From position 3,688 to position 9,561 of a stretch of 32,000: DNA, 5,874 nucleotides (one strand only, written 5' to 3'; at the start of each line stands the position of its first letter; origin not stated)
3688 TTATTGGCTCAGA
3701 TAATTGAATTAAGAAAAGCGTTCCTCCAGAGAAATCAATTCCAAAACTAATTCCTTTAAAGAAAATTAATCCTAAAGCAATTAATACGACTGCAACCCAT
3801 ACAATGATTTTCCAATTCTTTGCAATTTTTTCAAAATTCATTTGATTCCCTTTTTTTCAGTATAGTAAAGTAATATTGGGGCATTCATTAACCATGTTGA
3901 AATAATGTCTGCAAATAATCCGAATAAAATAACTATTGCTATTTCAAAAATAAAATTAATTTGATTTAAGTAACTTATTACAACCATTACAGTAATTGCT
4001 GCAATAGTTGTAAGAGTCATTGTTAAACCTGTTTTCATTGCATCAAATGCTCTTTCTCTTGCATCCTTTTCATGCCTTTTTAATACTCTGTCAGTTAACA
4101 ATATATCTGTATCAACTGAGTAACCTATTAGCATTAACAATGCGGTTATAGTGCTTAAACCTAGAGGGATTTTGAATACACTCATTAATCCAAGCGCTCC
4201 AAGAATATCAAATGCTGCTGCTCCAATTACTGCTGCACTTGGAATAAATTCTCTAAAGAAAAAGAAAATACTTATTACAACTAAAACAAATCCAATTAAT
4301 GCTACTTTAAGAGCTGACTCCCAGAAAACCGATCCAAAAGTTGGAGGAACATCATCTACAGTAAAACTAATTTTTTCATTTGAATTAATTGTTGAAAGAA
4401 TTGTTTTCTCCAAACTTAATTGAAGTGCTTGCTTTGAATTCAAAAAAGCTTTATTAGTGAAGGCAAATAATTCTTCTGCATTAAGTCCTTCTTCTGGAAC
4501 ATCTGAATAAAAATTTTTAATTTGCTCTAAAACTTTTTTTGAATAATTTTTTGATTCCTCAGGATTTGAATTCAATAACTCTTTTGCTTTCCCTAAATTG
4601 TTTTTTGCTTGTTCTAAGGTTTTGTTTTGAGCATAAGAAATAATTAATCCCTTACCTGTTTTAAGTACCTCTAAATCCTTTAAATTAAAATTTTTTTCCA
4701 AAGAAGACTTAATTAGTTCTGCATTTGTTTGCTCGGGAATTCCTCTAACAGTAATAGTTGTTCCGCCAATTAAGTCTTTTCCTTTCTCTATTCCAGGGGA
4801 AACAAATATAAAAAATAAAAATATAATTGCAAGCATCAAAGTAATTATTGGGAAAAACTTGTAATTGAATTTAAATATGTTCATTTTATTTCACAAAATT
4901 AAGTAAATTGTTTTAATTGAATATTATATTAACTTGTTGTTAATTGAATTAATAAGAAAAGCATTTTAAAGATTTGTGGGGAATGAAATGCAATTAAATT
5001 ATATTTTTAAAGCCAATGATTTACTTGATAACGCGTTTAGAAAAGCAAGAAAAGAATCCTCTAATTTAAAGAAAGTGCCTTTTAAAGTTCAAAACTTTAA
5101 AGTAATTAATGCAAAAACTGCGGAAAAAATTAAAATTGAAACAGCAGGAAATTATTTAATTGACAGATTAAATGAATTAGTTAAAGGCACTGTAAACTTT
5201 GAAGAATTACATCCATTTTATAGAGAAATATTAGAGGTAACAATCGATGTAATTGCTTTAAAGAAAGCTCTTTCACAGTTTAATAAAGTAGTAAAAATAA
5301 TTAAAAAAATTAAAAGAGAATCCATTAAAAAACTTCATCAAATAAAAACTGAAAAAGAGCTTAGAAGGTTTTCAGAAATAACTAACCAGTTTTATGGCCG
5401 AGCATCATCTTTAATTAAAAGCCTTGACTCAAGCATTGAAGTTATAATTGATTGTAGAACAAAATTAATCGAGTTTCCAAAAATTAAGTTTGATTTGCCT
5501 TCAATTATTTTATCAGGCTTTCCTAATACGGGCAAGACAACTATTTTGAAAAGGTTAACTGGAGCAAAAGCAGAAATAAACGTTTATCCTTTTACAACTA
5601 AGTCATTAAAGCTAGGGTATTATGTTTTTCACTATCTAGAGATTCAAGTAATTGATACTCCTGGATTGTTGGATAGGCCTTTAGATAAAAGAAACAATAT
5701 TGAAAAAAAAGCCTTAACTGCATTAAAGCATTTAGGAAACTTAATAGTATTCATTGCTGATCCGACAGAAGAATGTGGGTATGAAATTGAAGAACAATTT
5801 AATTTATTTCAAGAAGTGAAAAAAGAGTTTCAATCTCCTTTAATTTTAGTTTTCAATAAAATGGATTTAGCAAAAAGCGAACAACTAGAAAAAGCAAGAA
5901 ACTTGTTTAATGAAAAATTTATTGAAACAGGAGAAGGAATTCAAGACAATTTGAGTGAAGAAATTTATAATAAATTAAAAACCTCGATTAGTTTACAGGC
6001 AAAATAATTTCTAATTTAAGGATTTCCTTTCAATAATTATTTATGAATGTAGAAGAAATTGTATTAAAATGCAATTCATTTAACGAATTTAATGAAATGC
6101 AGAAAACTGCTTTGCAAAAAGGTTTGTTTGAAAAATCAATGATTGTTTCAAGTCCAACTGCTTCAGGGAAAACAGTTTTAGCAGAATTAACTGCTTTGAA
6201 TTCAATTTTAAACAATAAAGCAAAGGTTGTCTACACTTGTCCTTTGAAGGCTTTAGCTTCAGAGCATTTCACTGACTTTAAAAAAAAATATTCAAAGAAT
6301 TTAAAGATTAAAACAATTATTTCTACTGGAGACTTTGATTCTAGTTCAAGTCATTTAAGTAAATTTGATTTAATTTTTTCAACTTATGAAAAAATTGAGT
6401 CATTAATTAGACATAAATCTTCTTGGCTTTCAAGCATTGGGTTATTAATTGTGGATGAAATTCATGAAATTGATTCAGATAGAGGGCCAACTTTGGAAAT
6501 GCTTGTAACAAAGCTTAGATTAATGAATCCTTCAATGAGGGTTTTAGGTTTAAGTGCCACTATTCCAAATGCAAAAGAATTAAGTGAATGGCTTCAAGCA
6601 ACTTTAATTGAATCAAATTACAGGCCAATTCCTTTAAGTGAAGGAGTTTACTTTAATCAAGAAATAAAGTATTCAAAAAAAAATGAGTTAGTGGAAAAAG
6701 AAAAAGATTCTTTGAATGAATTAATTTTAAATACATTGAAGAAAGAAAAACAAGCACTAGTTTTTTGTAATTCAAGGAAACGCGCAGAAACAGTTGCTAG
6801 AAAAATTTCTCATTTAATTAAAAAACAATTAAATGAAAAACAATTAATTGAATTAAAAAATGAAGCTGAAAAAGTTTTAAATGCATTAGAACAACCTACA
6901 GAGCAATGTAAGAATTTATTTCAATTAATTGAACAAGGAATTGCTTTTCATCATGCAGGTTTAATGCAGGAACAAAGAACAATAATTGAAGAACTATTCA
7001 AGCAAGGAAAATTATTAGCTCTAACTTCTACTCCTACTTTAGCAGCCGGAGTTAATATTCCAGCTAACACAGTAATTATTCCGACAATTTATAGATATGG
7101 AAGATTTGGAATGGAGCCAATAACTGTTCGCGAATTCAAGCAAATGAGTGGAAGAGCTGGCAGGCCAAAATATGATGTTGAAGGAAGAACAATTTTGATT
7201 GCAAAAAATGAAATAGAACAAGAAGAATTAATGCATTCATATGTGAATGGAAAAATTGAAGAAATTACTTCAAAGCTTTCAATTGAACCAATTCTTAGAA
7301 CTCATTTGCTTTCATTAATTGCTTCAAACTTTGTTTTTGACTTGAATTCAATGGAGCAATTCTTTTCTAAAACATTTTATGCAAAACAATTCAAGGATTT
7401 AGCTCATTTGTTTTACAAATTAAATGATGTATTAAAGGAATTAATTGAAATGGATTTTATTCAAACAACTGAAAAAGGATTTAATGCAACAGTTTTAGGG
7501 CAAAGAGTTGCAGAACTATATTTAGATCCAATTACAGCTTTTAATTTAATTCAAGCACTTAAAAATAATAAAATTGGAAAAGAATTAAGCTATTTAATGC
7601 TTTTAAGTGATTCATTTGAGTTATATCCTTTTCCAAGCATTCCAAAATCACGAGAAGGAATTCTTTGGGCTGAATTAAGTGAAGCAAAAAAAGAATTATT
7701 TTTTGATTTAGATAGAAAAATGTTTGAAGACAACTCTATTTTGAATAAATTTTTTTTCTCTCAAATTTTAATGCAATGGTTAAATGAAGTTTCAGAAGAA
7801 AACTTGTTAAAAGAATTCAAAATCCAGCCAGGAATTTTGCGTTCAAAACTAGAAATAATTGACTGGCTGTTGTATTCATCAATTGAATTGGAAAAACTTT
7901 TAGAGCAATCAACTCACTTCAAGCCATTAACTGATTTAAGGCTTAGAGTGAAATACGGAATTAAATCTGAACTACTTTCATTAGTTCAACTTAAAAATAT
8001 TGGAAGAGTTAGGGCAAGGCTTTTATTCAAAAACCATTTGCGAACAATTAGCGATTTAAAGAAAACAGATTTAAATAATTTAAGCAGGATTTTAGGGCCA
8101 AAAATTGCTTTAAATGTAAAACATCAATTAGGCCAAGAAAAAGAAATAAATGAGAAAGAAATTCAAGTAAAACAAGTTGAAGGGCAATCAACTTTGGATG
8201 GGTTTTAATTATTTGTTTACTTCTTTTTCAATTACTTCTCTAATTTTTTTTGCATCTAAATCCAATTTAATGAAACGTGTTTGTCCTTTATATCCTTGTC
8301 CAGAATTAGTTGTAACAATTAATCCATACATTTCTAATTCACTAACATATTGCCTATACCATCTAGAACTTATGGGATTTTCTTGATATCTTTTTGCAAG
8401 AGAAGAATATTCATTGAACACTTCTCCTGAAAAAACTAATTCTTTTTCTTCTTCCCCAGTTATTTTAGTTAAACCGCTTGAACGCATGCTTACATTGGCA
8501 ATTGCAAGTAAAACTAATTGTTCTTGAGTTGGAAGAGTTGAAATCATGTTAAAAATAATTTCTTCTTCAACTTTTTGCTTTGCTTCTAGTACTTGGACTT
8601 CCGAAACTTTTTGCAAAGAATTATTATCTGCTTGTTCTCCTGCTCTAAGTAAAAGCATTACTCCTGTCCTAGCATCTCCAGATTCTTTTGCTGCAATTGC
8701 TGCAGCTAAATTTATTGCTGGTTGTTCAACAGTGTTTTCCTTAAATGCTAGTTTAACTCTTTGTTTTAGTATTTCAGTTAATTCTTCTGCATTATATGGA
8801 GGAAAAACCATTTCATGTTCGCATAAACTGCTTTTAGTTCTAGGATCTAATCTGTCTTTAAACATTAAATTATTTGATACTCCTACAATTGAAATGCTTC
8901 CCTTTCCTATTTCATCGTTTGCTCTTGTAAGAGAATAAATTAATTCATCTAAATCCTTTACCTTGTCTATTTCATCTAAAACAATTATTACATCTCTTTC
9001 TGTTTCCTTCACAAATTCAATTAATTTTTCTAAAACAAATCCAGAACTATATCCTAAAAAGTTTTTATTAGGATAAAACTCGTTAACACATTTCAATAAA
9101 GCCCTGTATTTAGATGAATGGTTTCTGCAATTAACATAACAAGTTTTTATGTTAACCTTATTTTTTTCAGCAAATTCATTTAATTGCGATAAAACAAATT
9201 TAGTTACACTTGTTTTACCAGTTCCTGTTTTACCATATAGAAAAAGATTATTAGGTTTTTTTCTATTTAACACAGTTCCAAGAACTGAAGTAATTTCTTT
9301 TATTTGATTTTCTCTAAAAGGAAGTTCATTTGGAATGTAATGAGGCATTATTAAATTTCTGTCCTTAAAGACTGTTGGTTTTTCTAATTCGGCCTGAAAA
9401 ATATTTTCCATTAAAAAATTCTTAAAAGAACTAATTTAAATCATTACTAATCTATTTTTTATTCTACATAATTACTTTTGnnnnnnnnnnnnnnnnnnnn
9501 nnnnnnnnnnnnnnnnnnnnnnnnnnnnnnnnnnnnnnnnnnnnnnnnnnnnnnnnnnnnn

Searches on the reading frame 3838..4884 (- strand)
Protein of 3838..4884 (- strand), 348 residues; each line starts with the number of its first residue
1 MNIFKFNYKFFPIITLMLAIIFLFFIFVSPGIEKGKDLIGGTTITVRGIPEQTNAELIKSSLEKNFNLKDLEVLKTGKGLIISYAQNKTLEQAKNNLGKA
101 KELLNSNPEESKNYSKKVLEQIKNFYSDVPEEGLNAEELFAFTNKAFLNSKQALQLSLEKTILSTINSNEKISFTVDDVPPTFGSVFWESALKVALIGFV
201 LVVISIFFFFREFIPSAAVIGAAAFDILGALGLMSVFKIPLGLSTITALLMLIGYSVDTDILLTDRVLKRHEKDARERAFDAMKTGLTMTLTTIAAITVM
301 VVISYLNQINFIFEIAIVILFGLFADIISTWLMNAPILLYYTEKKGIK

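Call 61: search_protein_families(library=pfam, proteins=[window:3838-4884:-], max_evalue=0.001)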
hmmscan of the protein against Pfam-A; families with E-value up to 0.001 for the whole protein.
window:3838-4884:- (348 aa): 3 families
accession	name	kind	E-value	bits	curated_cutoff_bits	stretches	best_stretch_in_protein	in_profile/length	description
PF02355.23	SecD_SecF_C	-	2.4e-35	122.1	20.5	1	166-343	9-188/189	Protein export membrane protein SecD/SecF, C-terminal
PF18949.5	DUF5693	-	4.2e-05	22.7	29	1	158-316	283-437/609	Family of unknown function (DUF5693)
PF00873.25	ACR_tran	-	0.00034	18.9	28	1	191-305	333-446/1021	AcrB/AcrD/AcrF family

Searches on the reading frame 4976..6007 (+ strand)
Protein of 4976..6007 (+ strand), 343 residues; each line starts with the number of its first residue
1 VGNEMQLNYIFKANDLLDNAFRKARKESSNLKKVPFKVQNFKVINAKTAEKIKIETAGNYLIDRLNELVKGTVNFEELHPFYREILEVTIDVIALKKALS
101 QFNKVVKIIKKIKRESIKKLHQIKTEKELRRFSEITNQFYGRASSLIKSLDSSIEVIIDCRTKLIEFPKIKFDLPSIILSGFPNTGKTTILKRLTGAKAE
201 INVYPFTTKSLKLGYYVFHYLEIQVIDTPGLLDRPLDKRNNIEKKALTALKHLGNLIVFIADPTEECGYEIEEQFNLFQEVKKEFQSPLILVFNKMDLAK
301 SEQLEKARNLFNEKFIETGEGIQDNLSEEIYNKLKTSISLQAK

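Call 61: search_protein_families(library=pfam, proteins=[window:4976-6007:+], max_evalue=0.001)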
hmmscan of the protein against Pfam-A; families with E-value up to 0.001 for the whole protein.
window:4976-6007:+ (343 aa): 5 families
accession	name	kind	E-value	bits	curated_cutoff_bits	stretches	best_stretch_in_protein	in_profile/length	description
PF06858.20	NOG1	-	2.3e-24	85.4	27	1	241-297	1-58/58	Nucleolar GTP-binding protein 1 (NOG1)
PF17835.6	NOG1_N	-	8.3e-24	84.9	22.9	1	7-170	4-159/160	NOG1 N-terminal helical domain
PF01926.29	MMR_HSR1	-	2.7e-18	66.5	21.9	1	177-295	2-113/113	50S ribosome-binding GTPase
PF02421.24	FeoB_N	-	3.4e-14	53.1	27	1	177-306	3-125/156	Ferrous iron transport protein B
PF02492.25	cobW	-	0.00088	19.3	20.7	0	176-196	2-22/180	CobW/HypB/UreG, nucleotide-binding domain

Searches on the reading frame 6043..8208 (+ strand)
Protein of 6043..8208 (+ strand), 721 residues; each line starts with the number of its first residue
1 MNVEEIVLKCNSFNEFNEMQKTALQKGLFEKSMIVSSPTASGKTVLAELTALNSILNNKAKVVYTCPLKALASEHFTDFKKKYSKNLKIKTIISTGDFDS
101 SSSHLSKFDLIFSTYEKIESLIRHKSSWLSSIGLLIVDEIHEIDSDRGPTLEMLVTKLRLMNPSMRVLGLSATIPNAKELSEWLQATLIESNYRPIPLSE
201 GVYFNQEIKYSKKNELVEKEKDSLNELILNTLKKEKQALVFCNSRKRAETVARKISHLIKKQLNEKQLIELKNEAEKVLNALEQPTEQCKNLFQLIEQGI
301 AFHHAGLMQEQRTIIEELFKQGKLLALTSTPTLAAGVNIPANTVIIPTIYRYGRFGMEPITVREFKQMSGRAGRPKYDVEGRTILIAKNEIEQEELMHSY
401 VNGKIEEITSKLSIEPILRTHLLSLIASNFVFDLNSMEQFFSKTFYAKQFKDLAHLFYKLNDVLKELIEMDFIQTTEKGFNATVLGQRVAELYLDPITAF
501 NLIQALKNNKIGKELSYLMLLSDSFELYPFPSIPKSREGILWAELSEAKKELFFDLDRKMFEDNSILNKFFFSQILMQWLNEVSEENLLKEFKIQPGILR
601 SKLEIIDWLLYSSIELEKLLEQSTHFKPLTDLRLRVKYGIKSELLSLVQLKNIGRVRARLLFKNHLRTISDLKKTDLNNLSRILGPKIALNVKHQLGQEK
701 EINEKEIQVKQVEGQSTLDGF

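Call 61: search_protein_families(library=pfam, proteins=[window:6043-8208:+], max_evalue=0.001)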
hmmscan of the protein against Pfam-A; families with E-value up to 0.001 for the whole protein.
window:6043-8208:+ (721 aa): 7 families
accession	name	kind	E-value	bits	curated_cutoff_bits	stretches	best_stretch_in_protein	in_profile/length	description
PF00270.35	DEAD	-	1.6e-33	116.2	26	1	18-179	2-166/167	DEAD/DEAH box helicase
PF21280.2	Helicase_dom4_arc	-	1.4e-22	80.4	27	1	516-639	2-125/125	Archaeal helicase, domain 4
PF00271.37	Helicase_C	-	3.5e-13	50.2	23.5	1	272-375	12-109/110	Helicase conserved C-terminal domain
PF04851.21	ResIII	-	6.2e-13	49.4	22.5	1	16-175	4-163/164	Type III restriction enzyme, res subunit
PF20470.4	HTH_61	-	8.9e-06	26.4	24.3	1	381-474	1-92/92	Helix-turn-helix domain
PF22527.2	DEXQc_Suv3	-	8.2e-05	22.6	27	1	34-150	17-113/154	DEXQ-box helicase domain of Suv3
PF25453.1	DUF7898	-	0.00084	20.1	27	0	643-705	2-64/80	Domain of unknown function (DUF7898)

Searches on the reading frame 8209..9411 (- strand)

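Call 61: search_protein_families(library=pfam, proteins=[window:8209-9411:-], max_evalue=0.001)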
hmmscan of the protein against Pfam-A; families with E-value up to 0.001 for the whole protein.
window:8209-9411:- (400 aa): 12 families
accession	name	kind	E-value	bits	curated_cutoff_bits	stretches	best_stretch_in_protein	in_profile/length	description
PF09079.17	Cdc6_C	-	1.6e-19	70.1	25.1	1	290-392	3-95/96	CDC6, C terminal winged helix domain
PF22703.2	Cdc6_lid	-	5.7e-18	65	27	1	213-279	2-68/68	Cdc6 AAA+ ATPase-type lid domain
PF13191.12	AAA_16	-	1e-10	42.8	32.6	1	29-155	1-148/167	AAA ATPase domain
PF13401.12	AAA_22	-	3.8e-10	40.6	27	1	52-174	4-119/130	AAA domain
PF01637.24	ATPase_2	-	1.1e-07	32.3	33.2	1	33-166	4-140/225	ATPase domain predominantly from Archaea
PF00004.35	AAA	-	1.9e-07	32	21.2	1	57-203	2-129/131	ATPase family associated with various cellular activities (AAA)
PF22606.2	Cdc6-ORC-like_ATPase_lid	-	2.6e-06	27.7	27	1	206-256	1-50/60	Cdc6/ORC-like, ATPase lid domain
PF24883.2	NPHP3_N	-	2.8e-06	28.1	24.8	0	50-108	19-71/164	Nephrocystin 3, N-terminal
PF05673.19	DUF815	-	7.5e-05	22.4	23.8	1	34-79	34-79/249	Protein of unknown function (DUF815)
PF06925.17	MGDG_synth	-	0.00014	22.4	25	1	80-143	31-94/169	Monogalactosyldiacylglycerol (MGDG) synthase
PF00308.24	Bac_DnaA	-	0.00022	21.9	23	0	51-101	32-78/162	Bacterial DnaA ATPAse domain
PF13173.12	AAA_14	-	0.0003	21.2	27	0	55-185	4-105/129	AAA domain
